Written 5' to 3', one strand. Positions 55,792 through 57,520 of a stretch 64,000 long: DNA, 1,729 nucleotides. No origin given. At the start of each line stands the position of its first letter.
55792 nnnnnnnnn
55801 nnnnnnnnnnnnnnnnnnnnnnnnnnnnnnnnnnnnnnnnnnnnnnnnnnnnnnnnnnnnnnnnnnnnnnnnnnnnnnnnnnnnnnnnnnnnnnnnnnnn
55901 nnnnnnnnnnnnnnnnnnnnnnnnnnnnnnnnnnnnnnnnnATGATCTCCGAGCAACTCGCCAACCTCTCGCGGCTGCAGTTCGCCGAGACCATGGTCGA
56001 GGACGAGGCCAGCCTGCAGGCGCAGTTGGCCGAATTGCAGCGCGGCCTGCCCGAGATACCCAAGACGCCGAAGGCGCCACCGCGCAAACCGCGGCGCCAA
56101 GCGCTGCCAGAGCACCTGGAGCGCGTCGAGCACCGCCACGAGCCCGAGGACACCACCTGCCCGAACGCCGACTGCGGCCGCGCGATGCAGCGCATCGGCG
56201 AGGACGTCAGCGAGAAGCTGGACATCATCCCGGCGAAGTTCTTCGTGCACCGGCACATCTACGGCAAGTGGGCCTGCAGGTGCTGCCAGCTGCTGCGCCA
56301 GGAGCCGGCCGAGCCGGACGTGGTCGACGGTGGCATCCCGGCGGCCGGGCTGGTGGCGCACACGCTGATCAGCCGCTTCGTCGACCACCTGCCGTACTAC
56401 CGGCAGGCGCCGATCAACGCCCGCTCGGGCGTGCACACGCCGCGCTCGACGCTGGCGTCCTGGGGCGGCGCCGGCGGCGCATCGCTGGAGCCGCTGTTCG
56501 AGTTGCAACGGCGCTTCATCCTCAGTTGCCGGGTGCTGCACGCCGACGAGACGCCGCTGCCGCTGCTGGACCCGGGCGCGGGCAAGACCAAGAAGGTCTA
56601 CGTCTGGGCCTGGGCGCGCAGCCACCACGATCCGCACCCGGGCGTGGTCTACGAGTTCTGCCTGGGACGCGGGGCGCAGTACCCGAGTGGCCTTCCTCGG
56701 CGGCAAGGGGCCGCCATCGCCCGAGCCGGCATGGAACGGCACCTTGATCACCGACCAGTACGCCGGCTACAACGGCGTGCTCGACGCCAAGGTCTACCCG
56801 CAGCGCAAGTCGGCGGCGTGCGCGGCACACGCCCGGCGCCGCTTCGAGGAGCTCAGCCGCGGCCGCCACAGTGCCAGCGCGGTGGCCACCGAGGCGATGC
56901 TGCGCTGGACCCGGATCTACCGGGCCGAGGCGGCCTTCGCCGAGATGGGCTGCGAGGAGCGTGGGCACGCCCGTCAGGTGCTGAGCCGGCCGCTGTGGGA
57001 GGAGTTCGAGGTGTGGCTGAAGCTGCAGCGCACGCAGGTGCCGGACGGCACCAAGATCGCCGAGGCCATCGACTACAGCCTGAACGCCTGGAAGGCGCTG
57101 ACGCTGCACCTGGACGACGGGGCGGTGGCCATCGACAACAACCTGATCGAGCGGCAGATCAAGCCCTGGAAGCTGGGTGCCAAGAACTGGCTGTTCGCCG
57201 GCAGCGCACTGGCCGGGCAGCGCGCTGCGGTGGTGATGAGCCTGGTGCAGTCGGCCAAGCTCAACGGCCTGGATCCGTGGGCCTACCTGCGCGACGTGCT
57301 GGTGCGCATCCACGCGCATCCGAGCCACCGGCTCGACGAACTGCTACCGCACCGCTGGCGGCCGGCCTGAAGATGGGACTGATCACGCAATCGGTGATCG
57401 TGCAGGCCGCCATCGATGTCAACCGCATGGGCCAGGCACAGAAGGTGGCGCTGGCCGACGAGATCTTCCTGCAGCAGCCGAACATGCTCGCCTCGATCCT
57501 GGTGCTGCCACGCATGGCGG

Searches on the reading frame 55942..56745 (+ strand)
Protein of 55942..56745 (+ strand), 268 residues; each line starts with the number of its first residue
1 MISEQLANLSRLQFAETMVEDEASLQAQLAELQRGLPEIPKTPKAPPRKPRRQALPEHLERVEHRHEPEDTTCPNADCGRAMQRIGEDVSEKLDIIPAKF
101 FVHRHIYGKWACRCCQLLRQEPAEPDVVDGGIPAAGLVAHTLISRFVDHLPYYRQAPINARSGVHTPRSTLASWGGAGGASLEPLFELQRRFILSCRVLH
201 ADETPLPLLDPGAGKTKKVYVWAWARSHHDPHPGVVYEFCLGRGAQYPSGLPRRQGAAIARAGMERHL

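Call 28: search_protein_families(library=pfam, proteins=[window:55942-56745:+], max_evalue=0.001)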
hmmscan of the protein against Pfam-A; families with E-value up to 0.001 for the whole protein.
window:55942-56745:+ (268 aa): 3 families
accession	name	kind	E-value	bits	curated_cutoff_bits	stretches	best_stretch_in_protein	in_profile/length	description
PF03050.20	DDE_Tnp_IS66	-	2.5e-29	103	23.1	1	131-249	2-120/284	Transposase IS66 family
PF13005.12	zf-IS66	-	4.6e-17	62.6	27.3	1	71-115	2-45/46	zinc-finger binding domain of transposase IS66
PF13007.12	LZ_Tnp_IS66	-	0.00021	22.4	22.9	1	4-63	4-70/71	Transposase C of IS166 homeodomain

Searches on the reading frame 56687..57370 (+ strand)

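Call 28: search_protein_families(library=pfam, proteins=[window:56687-57370:+], max_evalue=0.001)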
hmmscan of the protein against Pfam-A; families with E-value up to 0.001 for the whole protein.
window:56687-57370:+ (227 aa): 2 families
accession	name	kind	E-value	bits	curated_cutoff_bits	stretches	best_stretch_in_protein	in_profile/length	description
PF03050.20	DDE_Tnp_IS66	-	2.5e-42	145.7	23.1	1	16-178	126-283/284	Transposase IS66 family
PF13817.11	DDE_Tnp_IS66_C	-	2.5e-16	60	30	1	185-222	1-39/39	IS66 C-terminal element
